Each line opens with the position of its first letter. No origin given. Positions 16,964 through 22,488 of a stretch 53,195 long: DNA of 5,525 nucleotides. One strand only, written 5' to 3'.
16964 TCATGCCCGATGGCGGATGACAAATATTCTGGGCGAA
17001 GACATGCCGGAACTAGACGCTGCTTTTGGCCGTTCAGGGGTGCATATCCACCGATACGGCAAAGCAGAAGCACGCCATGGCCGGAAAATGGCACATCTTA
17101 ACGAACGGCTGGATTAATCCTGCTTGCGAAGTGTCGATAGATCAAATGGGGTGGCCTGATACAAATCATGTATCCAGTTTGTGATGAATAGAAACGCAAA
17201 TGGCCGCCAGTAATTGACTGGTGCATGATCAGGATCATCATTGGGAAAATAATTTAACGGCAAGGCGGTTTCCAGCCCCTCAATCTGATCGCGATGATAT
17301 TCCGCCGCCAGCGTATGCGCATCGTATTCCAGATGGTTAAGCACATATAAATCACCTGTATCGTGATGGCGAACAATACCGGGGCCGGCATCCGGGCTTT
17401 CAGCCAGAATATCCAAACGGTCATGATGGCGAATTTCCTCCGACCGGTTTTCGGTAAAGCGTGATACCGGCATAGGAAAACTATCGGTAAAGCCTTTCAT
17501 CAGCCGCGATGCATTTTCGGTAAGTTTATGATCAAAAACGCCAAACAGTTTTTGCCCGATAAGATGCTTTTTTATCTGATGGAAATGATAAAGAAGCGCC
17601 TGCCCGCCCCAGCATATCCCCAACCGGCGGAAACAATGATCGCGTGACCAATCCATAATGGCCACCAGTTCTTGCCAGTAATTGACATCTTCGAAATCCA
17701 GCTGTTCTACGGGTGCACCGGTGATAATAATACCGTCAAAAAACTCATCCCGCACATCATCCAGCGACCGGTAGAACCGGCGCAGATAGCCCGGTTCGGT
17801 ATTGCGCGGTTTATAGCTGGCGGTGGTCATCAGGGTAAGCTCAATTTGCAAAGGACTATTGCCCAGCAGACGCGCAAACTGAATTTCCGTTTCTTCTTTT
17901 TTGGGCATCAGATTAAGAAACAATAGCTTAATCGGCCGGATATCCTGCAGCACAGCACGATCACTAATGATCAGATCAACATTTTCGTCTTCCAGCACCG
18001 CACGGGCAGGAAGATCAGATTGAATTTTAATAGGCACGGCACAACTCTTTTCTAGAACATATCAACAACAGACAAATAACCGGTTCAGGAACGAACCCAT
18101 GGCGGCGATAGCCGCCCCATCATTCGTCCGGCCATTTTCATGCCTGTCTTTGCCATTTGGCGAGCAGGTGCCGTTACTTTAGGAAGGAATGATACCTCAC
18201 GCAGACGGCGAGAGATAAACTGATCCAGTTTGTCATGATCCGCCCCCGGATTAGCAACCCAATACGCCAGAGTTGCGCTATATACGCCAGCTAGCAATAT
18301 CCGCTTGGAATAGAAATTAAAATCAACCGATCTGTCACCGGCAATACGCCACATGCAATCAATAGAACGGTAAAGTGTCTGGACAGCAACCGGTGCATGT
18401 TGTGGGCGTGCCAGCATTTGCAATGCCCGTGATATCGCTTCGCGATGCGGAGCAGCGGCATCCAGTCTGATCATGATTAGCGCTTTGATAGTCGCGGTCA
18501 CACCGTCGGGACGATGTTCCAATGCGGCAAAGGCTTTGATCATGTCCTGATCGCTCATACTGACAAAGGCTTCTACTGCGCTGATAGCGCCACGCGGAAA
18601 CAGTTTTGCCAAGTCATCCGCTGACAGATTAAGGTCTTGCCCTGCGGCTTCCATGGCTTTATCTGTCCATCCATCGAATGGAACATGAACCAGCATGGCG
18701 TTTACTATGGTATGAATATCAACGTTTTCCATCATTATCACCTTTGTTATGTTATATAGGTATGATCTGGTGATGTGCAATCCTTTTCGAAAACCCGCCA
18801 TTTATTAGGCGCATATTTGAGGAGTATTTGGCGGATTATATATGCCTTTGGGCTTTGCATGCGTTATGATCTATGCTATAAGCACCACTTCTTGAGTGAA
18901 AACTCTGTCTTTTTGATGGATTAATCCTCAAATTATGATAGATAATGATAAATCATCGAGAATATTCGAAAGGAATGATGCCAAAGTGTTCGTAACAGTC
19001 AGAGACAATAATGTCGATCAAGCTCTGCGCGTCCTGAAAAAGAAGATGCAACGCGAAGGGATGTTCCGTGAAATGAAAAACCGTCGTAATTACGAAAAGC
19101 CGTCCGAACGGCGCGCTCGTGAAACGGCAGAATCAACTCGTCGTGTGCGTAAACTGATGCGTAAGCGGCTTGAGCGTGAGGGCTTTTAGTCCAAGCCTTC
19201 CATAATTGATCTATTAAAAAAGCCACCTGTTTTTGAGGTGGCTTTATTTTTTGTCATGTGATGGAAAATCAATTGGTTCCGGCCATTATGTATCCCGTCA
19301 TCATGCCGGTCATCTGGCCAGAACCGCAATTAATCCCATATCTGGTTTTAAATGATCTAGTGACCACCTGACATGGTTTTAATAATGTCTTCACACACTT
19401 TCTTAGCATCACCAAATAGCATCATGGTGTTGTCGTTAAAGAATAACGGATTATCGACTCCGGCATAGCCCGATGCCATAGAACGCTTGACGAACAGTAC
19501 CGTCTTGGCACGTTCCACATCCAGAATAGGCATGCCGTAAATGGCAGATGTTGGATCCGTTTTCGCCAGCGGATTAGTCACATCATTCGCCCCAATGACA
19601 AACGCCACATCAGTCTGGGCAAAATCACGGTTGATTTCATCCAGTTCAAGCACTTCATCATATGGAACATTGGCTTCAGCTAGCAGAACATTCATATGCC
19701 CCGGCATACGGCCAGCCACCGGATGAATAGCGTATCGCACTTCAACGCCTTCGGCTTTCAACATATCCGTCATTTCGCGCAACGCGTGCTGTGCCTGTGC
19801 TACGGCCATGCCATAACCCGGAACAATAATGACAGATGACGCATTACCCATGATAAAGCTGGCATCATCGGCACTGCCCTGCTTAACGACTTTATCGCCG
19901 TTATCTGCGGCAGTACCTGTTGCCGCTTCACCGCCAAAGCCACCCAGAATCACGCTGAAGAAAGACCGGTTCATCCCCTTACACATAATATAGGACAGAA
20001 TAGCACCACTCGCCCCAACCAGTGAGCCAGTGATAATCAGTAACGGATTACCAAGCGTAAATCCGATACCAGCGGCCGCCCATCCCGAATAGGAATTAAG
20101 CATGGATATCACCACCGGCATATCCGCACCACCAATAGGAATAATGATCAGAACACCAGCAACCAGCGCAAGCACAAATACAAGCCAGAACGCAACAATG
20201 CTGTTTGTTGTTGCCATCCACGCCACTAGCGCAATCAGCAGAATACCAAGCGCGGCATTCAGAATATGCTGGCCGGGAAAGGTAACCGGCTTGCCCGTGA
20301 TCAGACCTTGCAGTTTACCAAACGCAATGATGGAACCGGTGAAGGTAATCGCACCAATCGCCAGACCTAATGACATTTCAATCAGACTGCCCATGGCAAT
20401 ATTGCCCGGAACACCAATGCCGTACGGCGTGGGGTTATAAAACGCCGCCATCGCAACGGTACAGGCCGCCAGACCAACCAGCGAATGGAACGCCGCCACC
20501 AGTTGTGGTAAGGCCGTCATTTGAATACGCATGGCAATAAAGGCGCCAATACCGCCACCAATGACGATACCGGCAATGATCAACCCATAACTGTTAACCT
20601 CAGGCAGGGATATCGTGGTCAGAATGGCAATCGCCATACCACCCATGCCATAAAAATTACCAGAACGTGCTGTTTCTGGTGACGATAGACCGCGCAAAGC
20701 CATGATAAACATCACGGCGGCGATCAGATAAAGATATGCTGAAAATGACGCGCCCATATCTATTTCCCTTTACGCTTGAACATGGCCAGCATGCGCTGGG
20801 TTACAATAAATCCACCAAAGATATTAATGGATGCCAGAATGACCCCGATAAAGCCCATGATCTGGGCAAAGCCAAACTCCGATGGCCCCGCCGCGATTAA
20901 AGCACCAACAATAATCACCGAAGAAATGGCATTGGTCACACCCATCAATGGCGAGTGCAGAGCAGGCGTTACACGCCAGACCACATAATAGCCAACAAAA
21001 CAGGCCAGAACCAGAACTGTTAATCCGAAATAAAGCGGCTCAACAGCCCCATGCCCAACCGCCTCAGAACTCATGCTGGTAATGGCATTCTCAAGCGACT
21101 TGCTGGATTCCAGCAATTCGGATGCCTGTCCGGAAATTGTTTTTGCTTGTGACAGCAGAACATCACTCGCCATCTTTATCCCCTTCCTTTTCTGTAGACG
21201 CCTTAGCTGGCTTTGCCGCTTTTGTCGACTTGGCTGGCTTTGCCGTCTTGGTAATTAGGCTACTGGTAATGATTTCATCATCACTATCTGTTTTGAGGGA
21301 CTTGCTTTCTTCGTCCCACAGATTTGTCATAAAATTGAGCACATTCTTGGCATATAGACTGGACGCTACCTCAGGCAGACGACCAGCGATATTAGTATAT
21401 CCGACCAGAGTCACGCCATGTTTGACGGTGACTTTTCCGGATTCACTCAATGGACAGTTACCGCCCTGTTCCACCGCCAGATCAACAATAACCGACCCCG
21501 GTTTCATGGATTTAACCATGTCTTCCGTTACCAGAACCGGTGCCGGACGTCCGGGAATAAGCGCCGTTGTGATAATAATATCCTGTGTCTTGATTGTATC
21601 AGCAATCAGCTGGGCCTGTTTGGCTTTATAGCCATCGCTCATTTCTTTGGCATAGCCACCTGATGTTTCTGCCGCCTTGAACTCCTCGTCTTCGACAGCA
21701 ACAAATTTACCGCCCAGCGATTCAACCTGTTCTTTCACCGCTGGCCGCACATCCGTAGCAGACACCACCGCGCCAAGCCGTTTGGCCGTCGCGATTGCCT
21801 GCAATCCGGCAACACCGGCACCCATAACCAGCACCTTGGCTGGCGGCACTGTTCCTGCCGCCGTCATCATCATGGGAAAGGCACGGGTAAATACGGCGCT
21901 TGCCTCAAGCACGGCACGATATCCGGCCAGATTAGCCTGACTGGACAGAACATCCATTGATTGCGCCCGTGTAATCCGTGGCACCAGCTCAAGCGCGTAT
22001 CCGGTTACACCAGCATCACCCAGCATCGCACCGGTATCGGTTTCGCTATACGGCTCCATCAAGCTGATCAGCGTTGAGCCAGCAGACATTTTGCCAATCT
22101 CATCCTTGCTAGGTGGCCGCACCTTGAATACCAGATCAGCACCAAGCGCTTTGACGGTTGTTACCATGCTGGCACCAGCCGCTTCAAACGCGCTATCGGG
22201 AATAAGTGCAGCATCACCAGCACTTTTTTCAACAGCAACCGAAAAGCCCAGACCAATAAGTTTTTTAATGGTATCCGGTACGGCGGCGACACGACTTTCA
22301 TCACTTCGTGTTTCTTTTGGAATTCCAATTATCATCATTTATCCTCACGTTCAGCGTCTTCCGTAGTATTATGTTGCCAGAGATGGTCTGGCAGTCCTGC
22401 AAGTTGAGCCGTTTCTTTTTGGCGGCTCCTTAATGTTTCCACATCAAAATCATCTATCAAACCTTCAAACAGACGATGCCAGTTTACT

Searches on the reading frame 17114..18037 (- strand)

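Call 22: search_protein_families(library=pfam, proteins=[window:17114-18037:-], max_evalue=0.0001)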
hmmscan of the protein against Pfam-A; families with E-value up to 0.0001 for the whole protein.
window:17114-18037:- (307 aa): 1 family
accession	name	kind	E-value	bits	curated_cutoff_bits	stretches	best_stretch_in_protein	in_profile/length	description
PF04204.22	HTS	-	8.8e-113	376.7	27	1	2-298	1-298/298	Homoserine O-succinyltransferase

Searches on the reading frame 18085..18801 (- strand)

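Call 22: search_protein_families(library=pfam, proteins=[window:18085-18801:-], max_evalue=0.0001)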
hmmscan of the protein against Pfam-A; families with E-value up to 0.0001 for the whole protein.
window:18085-18801:- (238 aa): 1 family
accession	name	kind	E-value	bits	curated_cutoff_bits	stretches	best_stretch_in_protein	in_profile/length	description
PF08511.16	COQ9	-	5.5e-22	77.6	20.5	1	137-204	2-69/72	COQ9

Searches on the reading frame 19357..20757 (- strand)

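Call 22: search_protein_families(library=pfam, proteins=[window:19357-20757:-], max_evalue=0.0001)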
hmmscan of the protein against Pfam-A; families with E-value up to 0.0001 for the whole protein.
window:19357-20757:- (466 aa): 1 family
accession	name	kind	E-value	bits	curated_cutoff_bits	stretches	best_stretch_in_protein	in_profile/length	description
PF02233.22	PNTB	-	2.5e-198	660.1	31.7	1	8-460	3-455/456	NAD(P) transhydrogenase beta subunit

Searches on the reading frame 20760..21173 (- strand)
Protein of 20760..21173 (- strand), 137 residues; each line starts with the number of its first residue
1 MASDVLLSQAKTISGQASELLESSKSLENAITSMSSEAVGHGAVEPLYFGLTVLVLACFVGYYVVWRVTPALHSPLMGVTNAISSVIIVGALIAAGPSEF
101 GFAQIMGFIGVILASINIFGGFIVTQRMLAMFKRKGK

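Call 90: search_protein_families(library=pfam, proteins=[window:20760-21173:-], max_evalue=0.001)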
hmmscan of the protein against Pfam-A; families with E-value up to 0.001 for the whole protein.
window:20760-21173:- (137 aa): 1 family
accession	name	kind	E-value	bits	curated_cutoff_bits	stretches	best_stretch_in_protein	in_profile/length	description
PF12769.12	PNTB_4TM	-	8.9e-36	122.7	26.2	1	51-134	2-85/85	4TM region of pyridine nucleotide transhydrogenase, mitoch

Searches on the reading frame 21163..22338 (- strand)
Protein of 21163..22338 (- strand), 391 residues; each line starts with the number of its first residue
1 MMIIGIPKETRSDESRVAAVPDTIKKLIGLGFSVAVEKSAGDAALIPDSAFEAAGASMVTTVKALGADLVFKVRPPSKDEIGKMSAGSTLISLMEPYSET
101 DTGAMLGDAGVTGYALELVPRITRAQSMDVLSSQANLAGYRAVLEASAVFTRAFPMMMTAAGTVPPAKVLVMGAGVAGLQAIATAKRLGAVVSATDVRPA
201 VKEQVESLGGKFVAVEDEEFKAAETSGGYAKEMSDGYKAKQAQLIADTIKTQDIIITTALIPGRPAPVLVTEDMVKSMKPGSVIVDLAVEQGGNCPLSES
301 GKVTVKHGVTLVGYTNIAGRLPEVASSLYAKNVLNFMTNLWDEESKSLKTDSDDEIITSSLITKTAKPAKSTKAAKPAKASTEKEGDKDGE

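Call 22: search_protein_families(library=pfam, proteins=[window:21163-22338:-], max_evalue=0.0001)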
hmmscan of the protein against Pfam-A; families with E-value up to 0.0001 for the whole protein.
window:21163-22338:- (391 aa): 2 families
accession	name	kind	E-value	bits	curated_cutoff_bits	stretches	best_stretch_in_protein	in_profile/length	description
PF01262.27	AlaDh_PNT_C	-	9.8e-70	234.7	23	1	142-365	1-208/214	Alanine dehydrogenase/PNT, C-terminal domain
PF05222.21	AlaDh_PNT_N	-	2.4e-40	138.3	30.4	1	5-138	1-136/136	Alanine dehydrogenase/PNT, N-terminal domain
